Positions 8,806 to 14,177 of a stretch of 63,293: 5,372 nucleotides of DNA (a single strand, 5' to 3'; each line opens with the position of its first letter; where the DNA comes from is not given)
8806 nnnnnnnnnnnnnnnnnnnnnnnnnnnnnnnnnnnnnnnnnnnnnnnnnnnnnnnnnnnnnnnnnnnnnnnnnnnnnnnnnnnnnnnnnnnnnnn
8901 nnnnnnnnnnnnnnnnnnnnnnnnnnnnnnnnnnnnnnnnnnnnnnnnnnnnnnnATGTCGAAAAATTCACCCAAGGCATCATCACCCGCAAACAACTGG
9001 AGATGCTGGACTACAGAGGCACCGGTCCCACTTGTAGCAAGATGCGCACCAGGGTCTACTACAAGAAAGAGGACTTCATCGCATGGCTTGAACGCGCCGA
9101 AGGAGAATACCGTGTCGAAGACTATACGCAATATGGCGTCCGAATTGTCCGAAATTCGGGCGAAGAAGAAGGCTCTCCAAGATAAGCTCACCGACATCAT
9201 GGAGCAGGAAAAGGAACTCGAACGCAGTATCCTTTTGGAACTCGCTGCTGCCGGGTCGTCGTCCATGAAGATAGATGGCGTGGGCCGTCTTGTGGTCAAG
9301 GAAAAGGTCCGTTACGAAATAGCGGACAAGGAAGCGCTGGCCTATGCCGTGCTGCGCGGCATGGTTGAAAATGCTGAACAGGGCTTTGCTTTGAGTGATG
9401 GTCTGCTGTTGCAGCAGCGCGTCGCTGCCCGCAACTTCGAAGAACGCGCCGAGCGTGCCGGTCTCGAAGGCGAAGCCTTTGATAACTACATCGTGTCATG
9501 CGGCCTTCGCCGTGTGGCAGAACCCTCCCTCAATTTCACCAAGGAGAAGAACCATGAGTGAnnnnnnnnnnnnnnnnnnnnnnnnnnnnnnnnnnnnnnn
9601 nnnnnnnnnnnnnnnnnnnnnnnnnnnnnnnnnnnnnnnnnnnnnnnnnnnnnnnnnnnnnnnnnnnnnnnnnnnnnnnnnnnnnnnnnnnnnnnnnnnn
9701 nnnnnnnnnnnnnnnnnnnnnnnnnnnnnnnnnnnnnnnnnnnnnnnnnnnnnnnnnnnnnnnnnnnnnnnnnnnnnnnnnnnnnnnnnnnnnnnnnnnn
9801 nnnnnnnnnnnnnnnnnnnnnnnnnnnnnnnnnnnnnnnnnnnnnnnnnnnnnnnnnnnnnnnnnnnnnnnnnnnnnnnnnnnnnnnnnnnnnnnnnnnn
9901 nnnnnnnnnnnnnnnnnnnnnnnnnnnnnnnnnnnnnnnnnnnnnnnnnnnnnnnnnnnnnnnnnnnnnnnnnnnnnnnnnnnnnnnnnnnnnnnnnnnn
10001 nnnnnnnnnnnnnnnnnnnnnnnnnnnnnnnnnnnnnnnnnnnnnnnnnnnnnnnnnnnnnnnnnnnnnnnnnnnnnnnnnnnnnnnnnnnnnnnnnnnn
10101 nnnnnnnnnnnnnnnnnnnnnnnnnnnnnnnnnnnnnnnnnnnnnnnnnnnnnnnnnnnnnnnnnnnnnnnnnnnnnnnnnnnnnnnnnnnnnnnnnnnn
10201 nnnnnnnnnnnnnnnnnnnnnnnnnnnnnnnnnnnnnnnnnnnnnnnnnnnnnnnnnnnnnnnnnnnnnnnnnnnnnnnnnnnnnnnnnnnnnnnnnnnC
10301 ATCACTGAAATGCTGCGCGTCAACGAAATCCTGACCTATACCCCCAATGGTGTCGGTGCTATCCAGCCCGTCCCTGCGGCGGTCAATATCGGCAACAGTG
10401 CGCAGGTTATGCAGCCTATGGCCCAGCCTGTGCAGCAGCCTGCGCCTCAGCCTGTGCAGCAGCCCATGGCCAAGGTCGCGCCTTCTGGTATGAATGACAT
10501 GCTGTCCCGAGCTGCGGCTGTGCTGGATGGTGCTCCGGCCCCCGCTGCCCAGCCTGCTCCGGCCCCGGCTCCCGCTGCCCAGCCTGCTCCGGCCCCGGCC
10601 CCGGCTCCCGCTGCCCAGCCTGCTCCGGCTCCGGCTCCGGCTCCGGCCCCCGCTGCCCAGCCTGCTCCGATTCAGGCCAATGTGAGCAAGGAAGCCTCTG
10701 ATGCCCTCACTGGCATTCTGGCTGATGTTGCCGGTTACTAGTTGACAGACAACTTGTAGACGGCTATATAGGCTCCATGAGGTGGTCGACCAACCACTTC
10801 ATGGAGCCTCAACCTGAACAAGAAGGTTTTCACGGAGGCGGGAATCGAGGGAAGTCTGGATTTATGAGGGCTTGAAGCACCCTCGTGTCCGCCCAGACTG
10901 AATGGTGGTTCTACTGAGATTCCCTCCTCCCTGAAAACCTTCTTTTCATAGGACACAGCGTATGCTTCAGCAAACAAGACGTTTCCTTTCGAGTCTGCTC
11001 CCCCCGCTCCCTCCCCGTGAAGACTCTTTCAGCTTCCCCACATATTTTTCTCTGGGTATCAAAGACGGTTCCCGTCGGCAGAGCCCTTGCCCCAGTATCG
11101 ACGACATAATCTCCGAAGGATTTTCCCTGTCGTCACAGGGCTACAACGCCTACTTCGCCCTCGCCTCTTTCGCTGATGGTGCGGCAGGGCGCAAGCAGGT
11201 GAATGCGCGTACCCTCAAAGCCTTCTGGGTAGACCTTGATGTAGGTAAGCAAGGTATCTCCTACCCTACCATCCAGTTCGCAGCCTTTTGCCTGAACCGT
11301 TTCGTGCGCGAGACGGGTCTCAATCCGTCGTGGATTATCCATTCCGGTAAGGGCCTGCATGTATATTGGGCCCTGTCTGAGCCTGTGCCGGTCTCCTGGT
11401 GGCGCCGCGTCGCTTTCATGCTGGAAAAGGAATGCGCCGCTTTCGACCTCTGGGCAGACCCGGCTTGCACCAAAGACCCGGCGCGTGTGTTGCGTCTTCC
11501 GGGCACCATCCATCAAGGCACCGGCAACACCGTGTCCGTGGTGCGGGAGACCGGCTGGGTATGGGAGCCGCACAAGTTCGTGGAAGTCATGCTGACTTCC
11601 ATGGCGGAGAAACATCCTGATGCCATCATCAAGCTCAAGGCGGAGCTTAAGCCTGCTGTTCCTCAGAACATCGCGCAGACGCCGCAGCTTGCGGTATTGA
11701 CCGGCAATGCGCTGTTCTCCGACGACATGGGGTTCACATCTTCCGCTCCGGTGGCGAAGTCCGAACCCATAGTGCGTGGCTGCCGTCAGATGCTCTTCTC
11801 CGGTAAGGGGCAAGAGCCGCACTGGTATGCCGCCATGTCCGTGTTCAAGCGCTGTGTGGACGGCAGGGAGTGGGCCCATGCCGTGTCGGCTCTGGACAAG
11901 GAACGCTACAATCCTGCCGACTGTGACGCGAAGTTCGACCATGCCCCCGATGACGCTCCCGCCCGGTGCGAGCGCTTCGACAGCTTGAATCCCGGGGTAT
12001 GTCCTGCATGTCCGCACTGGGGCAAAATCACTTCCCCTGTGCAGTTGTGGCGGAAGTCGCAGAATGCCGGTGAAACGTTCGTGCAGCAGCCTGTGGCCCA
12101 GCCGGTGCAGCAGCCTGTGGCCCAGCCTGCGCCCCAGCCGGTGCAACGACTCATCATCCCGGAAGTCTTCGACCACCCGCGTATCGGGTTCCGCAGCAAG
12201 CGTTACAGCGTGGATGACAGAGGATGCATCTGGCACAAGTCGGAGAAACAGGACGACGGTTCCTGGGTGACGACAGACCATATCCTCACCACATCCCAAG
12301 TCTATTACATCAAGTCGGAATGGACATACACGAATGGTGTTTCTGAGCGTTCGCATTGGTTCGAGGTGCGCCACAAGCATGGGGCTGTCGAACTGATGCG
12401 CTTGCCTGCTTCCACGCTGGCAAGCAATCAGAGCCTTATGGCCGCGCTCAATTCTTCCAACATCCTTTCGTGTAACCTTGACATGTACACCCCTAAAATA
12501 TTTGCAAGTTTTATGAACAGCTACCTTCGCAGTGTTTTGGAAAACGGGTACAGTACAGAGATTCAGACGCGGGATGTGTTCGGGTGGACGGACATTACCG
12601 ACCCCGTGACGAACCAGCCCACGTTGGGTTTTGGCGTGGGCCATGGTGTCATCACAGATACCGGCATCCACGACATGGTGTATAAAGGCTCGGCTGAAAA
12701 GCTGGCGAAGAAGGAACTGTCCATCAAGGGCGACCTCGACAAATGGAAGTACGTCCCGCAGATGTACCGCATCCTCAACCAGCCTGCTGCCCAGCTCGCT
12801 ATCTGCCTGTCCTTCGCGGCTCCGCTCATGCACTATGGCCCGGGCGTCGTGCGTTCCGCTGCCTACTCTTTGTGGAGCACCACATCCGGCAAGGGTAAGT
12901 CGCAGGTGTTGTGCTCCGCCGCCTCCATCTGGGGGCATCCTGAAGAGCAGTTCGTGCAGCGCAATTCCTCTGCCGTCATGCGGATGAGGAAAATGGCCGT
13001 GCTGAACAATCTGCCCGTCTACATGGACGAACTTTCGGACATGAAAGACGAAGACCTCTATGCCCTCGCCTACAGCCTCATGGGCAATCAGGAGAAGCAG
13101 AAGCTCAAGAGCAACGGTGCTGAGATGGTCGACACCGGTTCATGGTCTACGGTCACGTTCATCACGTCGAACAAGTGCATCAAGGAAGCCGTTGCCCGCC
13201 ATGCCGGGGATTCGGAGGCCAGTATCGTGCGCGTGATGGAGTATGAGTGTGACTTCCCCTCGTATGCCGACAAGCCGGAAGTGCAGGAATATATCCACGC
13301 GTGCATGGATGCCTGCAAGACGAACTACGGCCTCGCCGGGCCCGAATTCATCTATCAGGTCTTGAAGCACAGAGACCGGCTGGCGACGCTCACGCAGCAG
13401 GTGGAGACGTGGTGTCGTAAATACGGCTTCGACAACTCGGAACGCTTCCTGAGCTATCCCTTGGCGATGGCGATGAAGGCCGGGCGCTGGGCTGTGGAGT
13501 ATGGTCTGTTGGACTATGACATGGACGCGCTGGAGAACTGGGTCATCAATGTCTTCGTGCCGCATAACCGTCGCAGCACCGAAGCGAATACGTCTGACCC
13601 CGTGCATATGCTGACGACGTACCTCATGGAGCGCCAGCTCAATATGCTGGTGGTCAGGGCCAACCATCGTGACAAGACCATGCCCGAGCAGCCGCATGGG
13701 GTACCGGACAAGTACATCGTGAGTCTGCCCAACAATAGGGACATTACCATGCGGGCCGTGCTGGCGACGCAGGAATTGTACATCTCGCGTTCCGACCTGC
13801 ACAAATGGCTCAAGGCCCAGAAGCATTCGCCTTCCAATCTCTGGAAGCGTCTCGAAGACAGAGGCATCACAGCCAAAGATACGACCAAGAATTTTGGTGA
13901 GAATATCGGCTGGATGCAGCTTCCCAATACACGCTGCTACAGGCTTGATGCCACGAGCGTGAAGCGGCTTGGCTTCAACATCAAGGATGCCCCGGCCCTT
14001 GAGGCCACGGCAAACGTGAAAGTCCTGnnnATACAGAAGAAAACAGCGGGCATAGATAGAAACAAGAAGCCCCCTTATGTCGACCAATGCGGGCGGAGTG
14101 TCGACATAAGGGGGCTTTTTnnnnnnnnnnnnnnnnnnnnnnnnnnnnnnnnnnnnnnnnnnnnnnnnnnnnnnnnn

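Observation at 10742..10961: Consensus promoter plus elaborate structured leader (nested inverted repeats, terminator-like 3' arm) upstream of the primase-helicase gene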

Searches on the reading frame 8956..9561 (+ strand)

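Call 12: search_protein_families(library=pfam, proteins=[window:8956-9561:+], max_evalue=0.01)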
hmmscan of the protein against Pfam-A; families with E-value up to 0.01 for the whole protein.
window:8956-9561:+ (201 aa): 2 families
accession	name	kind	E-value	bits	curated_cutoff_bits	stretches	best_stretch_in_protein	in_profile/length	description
PF23984.1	DUF7307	-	2.3e-08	34.5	27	1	57-134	2-81/129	Pam3 gp33-like protein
PF16454.10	PI3K_P85_iSH2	-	0.0052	16.8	31.5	1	49-92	82-125/161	Phosphatidylinositol 3-kinase regulatory subunit P85 inter-SH2 domain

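Call 13: search_protein_families(library=phrogs, proteins=[window:8956-9561:+], max_evalue=0.001)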
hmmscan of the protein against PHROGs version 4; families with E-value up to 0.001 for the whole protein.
window:8956-9561:+ (201 aa): 2 families
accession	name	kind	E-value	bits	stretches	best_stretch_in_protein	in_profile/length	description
phrog_2378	-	unknown function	2.2e-06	28.5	1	49-134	20-107/189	-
phrog_13900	-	head and packaging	8.6e-06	27.2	1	49-169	4-113/132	minor head protein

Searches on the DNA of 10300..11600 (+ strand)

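Call 4: search_rna_families(source=window, start=10600, end=11100, threshold=evalue, max_evalue=10, show_alignments=3)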
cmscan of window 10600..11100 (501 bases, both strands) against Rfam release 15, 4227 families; matches with E-value up to 10: 1.
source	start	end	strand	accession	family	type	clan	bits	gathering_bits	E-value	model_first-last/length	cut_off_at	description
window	10773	10829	+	RF01815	rpsB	Gene; sRNA;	-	14.3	40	2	1-132/132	no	rpsB sRNA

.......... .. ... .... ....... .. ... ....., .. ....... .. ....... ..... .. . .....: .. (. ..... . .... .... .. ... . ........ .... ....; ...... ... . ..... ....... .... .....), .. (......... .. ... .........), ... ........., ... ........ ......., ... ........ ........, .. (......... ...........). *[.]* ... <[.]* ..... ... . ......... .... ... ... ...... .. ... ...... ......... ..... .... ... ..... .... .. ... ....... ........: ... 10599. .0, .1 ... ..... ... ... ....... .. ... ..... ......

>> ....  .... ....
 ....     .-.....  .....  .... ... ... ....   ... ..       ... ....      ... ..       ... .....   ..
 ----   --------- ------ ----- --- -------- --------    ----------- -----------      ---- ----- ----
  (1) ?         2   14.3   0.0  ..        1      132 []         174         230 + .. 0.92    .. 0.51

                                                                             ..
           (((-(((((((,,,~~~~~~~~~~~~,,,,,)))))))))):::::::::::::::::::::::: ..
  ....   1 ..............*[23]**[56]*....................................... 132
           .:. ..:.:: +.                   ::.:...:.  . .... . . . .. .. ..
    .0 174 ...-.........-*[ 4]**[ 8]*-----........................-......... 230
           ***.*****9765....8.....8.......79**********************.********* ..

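Call 7: search_dna_similar(query=window:10300-11600:+, collection=phages, mode=distant, max_rows=40)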
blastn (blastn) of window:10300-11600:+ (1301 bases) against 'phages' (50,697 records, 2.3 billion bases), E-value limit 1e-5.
No match.

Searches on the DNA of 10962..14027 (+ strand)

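Call 82: search_rna_families(sources=[L057, L063, L026, L027, L067, L110, L115, L116, L117, L119, L120, L121, L122, L123, L124, L125, L126], threshold=gathering)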
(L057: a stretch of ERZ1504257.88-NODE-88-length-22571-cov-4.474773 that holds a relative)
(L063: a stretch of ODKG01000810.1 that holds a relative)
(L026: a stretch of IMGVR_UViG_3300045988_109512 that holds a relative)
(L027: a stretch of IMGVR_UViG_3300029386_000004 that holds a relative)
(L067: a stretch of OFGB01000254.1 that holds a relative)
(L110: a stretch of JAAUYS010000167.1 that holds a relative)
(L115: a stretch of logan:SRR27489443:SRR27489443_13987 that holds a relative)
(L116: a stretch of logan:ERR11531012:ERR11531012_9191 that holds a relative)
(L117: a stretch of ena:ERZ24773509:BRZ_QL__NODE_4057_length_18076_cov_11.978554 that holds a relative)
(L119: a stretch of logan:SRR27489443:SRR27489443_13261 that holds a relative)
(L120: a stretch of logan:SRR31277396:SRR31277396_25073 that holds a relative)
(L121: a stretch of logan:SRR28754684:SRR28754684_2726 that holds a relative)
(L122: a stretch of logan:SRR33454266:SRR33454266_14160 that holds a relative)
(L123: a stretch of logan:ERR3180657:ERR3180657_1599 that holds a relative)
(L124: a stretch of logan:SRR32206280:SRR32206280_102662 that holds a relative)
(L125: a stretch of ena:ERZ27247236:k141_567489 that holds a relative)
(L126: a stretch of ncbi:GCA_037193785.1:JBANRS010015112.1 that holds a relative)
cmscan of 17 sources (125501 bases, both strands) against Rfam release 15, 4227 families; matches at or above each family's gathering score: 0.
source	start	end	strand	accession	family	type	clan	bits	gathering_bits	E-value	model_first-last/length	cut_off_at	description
